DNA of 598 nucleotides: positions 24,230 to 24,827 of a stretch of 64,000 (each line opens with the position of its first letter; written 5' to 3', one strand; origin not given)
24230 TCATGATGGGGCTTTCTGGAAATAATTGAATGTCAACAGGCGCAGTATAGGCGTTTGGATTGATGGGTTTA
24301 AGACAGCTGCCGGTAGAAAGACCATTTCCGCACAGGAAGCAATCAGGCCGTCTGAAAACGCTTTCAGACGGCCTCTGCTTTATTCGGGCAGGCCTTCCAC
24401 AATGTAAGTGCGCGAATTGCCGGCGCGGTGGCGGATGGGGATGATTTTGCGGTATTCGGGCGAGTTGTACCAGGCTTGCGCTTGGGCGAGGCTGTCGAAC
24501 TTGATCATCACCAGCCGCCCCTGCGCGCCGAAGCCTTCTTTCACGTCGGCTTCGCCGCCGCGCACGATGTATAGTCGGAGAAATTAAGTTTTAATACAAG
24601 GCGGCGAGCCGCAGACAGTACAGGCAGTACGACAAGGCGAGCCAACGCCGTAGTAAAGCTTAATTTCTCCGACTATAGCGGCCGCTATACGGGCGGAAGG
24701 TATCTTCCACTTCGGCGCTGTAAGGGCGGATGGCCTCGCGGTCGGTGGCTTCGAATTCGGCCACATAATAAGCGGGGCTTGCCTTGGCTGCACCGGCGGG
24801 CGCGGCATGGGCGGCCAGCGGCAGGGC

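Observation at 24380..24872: DUF1330 secreted protein gene disrupted by a 108-bp MITE; the intact ORF can be reconstructed exactly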

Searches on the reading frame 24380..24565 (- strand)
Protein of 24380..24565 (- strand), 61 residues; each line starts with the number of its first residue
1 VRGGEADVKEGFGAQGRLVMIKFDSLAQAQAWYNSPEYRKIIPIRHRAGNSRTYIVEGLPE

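Call 20: list_cluster_members(proteins=[P0120, window:24380-24565:-, window:24879-25304:-, window:23667-24233:-, window:25531-26430:+, window:25498-26430:+, window:22486-23535:-, window:58729-60711:-, window:47134-48771:-])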
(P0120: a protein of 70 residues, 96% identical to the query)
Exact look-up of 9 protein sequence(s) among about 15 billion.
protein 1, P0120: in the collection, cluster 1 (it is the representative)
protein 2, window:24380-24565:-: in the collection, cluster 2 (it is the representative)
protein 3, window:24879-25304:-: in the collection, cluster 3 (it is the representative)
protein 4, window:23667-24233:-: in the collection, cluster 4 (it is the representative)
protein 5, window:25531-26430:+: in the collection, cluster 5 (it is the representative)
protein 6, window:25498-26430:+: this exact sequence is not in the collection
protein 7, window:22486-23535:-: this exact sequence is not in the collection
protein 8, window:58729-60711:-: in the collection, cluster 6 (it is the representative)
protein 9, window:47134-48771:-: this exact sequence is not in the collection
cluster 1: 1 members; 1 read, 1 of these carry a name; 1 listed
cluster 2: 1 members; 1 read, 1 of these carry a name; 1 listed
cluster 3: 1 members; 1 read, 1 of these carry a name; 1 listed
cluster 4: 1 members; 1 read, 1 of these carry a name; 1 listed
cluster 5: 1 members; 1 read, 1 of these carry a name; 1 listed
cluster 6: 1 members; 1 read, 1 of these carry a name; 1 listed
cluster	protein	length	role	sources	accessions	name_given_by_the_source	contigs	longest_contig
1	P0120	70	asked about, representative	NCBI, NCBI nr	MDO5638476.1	MAG: hypothetical protein Q4G28_01235 [Neisseria sp.] | hypothetical protein [Neisseria sp.]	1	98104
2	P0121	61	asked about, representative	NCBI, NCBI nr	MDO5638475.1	MAG: DUF1330 domain-containing protein [Neisseria sp.] | DUF1330 domain-containing protein [Neisseria sp.]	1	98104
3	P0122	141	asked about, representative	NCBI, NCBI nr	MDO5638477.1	MAG: antibiotic biosynthesis monooxygenase [Neisseria sp.] | antibiotic biosynthesis monooxygenase [Neisseria sp.]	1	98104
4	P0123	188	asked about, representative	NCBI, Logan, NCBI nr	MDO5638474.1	MAG: NAD(P)H-dependent oxidoreductase [Neisseria sp.] | NAD(P)H-dependent oxidoreductase [Neisseria sp.]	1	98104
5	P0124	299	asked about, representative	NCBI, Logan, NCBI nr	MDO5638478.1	MAG: LysR substrate-binding domain-containing protein [Neisseria sp.] | LysR substrate-binding domain-containing protein [Neisseria sp.]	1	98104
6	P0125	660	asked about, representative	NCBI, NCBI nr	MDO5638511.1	MAG: cation:proton antiporter [Neisseria sp.] | cation:proton antiporter [Neisseria sp.]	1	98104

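Call 22: find_encoding_contigs(protein=window:24380-24565:-, flank=4000, max_places=10)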
Protein window:24380-24565:- (61 aa): no gene with exactly this product is on record in the collection.

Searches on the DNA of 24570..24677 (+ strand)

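Call 40: search_dna_similar(query=window:24570-24677:+, collection=phages, mode=distant, max_evalue=0.001, max_rows=15)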
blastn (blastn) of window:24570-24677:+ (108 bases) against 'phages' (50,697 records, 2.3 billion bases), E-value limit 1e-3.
No match.

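Call 56: search_dna_similar(query=window:24570-24677:+, collection=plasmids, mode=distant, max_evalue=0.001, max_rows=10)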
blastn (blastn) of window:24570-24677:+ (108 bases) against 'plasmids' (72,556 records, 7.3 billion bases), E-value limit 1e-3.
In 2 record(s) the limit of 40 matching pieces per record was reached: places in those records are undercounted.
Records with a match: 3; places in all: 81; records where one place covers at least 80% of the query: 0.
Best place of each record, by identity: 80-90% 2; 60-80% 1.
By first word of the organism name: Neisseria 2; Streptococcus 1.
By predicted mobility (MOB-suite, as given by PLSDB): non-mobilizable 3.
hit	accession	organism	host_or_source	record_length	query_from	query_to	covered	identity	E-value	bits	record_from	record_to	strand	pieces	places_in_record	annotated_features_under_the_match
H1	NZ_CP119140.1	Neisseria gonorrhoeae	Homo sapiens,whole organism,blood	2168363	13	83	66%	85.3%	7e-15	86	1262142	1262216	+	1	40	none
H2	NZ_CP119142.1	Neisseria gonorrhoeae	Homo sapiens,whole organism,synovial ...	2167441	13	83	66%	85.3%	7e-15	86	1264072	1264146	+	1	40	none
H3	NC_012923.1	Streptococcus suis BM407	-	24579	20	88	64%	79.7%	1e-6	59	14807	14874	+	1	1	none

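Call 57: get_annotated_region(hit=H1, flank=300)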
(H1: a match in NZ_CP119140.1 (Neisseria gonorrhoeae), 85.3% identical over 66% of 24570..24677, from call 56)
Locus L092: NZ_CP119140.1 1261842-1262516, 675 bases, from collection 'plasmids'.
description: Neisseria gonorrhoeae strain 2022NG-0076 plasmid p2022NG-0076_1, complete sequence
organism: Neisseria gonorrhoeae (NCBI taxid 485)
taxonomy: Bacteria; Pseudomonadota; Betaproteobacteria; Neisseriales; Neisseriaceae; Neisseria; Neisseria gonorrhoeae
host: -; source: Homo sapiens,whole organism,blood; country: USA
typing (MOB-suite, as given by PLSDB): non-mobilizable
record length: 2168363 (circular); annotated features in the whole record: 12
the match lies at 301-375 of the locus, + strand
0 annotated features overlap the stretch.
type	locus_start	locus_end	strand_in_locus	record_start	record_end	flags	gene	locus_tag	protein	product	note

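Call 58: get_annotated_region(hit=H3, flank=1500)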
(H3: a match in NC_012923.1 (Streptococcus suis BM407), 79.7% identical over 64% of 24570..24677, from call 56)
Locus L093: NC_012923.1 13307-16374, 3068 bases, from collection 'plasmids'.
description: Streptococcus suis BM407 plasmid pBM407, complete sequence
organism: Streptococcus suis BM407 (NCBI taxid 568814)
taxonomy: Bacteria; Bacillota; Bacilli; Lactobacillales; Streptococcaceae; Streptococcus; Streptococcus suis; Streptococcus suis BM407
host: -; source: -; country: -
typing (MOB-suite, as given by PLSDB): non-mobilizable; replicon Inc18
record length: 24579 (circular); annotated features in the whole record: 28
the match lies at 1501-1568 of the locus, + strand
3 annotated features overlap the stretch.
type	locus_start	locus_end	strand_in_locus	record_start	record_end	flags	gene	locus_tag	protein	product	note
CDS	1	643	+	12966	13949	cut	-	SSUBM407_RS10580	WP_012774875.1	hypothetical protein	-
CDS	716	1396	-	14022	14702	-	-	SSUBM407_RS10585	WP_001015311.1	IS6-like element IS1216 family transposase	GO:0006313 - DNA transposition [Evidence IEA]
CDS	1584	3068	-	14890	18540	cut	addA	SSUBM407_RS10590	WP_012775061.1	helicase-exonuclease AddAB subunit AddA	GO:0000724 - double-strand break repair via homologous recombination [Evidence IEA]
